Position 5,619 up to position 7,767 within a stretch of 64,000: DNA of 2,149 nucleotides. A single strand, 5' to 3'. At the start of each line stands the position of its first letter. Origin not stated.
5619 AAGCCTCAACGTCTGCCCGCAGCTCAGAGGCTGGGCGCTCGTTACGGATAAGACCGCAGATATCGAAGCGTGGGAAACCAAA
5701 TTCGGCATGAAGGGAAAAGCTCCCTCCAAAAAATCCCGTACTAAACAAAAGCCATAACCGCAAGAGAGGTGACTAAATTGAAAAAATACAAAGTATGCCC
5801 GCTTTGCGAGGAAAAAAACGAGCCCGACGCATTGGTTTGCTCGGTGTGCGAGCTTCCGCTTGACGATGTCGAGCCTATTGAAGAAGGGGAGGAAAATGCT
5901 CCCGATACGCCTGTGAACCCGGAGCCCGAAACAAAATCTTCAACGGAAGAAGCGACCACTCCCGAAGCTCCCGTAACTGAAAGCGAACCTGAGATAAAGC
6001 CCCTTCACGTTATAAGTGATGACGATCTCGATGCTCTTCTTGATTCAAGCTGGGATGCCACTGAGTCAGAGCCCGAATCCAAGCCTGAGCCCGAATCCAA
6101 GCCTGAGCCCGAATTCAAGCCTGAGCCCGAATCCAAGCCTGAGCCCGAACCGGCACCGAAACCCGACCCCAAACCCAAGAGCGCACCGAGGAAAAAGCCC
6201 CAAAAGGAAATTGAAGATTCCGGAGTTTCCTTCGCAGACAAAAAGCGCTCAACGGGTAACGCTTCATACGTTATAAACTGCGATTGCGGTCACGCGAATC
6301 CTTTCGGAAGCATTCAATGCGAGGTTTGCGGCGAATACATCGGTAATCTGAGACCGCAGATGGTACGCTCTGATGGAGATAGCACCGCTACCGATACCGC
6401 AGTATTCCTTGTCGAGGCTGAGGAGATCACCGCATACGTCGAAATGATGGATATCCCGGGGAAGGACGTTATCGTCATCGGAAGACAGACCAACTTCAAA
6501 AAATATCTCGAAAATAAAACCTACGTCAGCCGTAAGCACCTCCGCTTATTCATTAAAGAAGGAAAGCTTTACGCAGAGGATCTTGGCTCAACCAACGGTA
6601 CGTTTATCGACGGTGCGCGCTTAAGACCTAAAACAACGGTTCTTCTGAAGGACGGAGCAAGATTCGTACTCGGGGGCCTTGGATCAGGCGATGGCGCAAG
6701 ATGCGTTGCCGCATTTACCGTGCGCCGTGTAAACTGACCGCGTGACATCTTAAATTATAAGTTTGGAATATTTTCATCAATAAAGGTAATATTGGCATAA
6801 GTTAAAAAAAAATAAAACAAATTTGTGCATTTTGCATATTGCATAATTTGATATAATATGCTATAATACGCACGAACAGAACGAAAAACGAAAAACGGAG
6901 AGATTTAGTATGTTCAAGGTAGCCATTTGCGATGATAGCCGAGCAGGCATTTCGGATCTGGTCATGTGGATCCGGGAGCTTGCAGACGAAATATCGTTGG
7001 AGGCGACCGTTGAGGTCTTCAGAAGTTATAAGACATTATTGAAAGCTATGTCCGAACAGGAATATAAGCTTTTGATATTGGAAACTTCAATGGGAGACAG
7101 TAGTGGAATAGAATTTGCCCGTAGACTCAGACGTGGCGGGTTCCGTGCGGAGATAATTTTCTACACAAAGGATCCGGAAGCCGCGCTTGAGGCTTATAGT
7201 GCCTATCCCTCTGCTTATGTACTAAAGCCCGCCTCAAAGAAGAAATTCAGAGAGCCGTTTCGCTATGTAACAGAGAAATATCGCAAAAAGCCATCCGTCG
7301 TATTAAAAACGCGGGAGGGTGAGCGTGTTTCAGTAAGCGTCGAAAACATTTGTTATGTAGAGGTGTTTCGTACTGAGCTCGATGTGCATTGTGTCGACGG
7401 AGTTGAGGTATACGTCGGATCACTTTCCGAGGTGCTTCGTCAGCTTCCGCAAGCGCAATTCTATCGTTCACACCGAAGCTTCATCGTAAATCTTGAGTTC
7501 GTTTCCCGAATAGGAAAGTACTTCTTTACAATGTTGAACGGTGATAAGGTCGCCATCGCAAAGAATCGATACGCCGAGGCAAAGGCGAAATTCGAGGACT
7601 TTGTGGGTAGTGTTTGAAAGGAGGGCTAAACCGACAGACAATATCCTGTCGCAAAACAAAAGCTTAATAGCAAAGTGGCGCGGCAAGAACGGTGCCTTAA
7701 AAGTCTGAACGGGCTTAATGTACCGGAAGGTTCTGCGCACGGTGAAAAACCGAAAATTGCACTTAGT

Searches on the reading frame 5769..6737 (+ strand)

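Call 26: search_protein_families(library=pfam, proteins=[window:5769-6737:+], max_evalue=0.001)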
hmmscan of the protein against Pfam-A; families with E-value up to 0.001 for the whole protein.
window:5769-6737:+ (322 aa): 3 families
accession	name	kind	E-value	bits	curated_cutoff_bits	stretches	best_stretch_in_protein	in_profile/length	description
PF00498.31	FHA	-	7.4e-15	55.6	20.7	1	235-302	1-67/67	FHA domain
PF16697.10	Yop-YscD_cpl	-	5.8e-06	26.9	33.2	1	233-302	17-84/94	Inner membrane component of T3SS, cytoplasmic domain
PF12773.13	DZR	-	0.0002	21.9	27.3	0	10-30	1-21/45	Double zinc ribbon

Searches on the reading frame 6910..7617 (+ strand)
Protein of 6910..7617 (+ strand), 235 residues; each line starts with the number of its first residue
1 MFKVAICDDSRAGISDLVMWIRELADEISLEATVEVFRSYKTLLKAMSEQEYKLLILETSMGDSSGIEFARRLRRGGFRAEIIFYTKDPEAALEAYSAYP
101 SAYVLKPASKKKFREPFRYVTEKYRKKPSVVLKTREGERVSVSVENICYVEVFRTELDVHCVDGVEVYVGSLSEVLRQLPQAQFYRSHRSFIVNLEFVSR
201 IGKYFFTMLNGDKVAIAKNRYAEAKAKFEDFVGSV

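Call 26: search_protein_families(library=pfam, proteins=[window:6910-7617:+], max_evalue=0.001)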
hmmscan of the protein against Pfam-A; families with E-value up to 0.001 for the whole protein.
window:6910-7617:+ (235 aa): 2 families
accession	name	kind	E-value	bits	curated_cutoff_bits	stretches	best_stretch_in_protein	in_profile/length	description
PF04397.21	LytTR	-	1.7e-13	51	22.6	1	140-228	4-97/98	LytTr DNA-binding domain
PF00072.30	Response_reg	-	5.8e-10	39.8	30.2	1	5-115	2-108/111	Response regulator receiver domain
